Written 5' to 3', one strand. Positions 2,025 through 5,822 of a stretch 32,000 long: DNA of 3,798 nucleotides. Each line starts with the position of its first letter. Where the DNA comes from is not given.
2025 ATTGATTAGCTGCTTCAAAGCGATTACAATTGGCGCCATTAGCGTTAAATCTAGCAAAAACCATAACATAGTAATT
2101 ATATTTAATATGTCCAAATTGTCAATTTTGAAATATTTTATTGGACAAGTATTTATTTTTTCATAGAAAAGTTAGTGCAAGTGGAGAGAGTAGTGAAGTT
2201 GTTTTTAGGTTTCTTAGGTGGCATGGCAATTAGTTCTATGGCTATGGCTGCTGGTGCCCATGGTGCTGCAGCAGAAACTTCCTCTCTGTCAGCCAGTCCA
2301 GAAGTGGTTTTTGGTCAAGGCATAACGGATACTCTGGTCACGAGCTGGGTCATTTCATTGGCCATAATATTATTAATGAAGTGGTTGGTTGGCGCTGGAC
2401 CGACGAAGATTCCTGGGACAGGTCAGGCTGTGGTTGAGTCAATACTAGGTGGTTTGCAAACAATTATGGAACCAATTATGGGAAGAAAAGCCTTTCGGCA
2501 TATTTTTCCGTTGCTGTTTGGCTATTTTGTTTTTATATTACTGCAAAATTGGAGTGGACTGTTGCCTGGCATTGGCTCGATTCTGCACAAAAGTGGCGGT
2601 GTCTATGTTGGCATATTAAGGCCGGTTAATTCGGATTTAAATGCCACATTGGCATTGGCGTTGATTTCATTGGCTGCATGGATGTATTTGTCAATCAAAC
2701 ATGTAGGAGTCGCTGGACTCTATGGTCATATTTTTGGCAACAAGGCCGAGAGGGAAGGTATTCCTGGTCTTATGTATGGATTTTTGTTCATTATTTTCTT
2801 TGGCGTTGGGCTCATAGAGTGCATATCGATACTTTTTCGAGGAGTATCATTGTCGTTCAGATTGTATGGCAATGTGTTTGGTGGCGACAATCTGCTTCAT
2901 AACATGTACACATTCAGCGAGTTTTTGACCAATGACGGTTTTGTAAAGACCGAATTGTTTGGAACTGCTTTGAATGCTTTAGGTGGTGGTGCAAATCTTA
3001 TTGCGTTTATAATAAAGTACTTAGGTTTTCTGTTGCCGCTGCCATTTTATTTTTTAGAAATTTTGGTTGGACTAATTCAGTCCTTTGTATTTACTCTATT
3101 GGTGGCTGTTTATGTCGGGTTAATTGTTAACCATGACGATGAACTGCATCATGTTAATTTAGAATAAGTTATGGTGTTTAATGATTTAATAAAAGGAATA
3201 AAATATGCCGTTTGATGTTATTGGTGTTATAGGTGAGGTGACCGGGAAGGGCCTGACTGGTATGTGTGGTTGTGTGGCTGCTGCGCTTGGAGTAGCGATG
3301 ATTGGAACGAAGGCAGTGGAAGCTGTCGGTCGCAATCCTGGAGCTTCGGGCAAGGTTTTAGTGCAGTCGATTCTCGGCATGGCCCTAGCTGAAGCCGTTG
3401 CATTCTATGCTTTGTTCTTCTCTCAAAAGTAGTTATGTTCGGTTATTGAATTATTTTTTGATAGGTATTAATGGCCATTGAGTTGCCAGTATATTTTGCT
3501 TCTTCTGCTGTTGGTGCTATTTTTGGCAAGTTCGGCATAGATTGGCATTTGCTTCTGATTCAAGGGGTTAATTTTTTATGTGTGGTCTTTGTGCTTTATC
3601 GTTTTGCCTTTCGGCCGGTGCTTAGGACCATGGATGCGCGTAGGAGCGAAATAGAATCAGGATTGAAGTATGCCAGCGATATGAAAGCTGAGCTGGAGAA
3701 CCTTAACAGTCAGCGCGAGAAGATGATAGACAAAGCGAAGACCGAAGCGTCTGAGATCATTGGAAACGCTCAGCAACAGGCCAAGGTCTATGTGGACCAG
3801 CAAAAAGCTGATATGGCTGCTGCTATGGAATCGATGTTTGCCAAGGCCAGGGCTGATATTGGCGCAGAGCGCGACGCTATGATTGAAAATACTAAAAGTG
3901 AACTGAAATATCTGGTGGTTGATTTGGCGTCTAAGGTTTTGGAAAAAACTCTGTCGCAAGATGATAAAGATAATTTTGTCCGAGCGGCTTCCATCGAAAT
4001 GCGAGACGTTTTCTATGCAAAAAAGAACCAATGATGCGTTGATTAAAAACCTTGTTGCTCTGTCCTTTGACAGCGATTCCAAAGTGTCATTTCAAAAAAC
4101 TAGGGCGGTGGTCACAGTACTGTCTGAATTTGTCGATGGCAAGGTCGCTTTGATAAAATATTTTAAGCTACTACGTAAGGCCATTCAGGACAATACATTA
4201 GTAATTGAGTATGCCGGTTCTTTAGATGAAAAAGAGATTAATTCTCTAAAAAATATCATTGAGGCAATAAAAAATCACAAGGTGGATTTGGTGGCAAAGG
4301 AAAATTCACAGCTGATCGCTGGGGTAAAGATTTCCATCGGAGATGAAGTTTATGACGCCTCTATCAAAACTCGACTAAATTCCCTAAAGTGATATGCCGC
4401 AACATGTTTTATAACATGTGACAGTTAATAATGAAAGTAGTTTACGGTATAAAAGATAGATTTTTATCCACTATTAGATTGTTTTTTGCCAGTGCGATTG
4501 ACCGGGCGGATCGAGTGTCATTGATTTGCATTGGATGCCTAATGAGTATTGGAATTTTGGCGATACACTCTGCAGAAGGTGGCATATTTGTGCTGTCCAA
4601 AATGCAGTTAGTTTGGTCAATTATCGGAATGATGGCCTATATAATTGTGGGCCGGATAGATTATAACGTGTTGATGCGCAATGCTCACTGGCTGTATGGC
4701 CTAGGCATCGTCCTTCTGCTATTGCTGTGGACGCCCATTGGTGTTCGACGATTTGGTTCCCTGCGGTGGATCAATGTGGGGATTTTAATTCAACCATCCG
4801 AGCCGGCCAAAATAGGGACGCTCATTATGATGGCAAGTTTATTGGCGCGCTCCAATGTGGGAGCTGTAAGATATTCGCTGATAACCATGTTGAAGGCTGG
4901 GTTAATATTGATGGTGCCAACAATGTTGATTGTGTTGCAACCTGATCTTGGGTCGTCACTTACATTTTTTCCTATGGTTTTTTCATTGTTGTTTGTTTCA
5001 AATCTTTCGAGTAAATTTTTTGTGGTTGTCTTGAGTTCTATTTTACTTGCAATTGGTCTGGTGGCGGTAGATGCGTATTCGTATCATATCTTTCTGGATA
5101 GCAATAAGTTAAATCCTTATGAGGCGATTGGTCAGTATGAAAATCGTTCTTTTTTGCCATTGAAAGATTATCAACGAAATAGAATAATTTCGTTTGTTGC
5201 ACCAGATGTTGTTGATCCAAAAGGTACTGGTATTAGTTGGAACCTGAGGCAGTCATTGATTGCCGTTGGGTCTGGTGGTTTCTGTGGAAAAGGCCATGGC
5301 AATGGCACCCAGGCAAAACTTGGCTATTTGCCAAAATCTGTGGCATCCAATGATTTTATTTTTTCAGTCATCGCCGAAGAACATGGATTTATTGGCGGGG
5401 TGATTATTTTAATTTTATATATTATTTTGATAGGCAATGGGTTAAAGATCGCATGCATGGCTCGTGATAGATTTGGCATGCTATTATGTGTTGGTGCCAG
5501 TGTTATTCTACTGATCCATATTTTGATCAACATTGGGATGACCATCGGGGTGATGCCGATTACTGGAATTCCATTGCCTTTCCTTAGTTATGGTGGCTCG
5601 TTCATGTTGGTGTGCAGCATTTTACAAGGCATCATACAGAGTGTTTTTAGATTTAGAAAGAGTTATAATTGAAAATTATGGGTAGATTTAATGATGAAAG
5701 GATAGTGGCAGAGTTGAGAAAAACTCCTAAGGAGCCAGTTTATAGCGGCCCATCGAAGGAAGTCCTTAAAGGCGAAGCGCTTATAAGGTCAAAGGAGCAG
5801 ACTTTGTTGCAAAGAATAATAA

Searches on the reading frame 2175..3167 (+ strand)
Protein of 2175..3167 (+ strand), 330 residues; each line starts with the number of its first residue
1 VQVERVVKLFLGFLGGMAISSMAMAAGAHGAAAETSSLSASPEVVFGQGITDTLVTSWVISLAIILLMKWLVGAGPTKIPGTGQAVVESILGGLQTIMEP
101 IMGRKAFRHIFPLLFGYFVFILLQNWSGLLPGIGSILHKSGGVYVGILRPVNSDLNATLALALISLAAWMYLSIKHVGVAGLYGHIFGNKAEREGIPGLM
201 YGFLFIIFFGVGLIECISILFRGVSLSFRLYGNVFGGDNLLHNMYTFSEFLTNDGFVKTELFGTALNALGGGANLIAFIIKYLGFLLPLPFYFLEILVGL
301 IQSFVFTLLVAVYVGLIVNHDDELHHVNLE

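Call 18: search_protein_families(library=pfam, proteins=[window:2175-3167:+], max_evalue=0.01)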
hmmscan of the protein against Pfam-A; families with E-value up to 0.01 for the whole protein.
window:2175-3167:+ (330 aa): 1 family
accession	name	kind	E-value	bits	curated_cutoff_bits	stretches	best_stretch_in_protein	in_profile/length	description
PF00119.25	ATP-synt_A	-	9.9e-39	133.9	33.9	1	55-314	2-216/217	ATP synthase A chain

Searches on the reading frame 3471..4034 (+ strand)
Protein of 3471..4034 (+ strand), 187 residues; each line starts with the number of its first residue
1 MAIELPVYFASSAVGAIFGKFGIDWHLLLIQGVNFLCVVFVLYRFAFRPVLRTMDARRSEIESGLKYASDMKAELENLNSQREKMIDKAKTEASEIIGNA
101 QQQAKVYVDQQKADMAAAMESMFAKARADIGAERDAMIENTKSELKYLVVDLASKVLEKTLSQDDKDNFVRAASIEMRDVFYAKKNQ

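Call 18: search_protein_families(library=pfam, proteins=[window:3471-4034:+], max_evalue=0.01)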
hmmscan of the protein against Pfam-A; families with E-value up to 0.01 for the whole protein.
window:3471-4034:+ (187 aa): 1 family
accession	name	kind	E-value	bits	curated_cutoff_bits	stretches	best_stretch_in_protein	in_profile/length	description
PF00430.23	ATP-synt_B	-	3.6e-23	82.5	28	1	28-158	2-132/132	ATP synthase B/B' CF(0)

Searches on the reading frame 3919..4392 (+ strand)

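Call 18: search_protein_families(library=pfam, proteins=[window:3919-4392:+], max_evalue=0.01)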
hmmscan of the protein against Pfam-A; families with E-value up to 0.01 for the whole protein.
window:3919-4392:+ (157 aa): 1 family
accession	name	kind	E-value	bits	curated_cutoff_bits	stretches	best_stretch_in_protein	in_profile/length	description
PF00213.23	OSCP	-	1.9e-12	48.1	22.3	1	81-157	92-169/172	ATP synthase delta (OSCP) subunit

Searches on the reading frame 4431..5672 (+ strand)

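Call 18: search_protein_families(library=pfam, proteins=[window:4431-5672:+], max_evalue=0.01)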
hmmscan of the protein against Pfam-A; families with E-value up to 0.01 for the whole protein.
window:4431-5672:+ (413 aa): 1 family
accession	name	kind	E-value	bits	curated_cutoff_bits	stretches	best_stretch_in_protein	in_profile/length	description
PF01098.24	FTSW_RODA_SPOVE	-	5.4e-81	272.8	26.4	1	31-410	10-355/356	Cell cycle protein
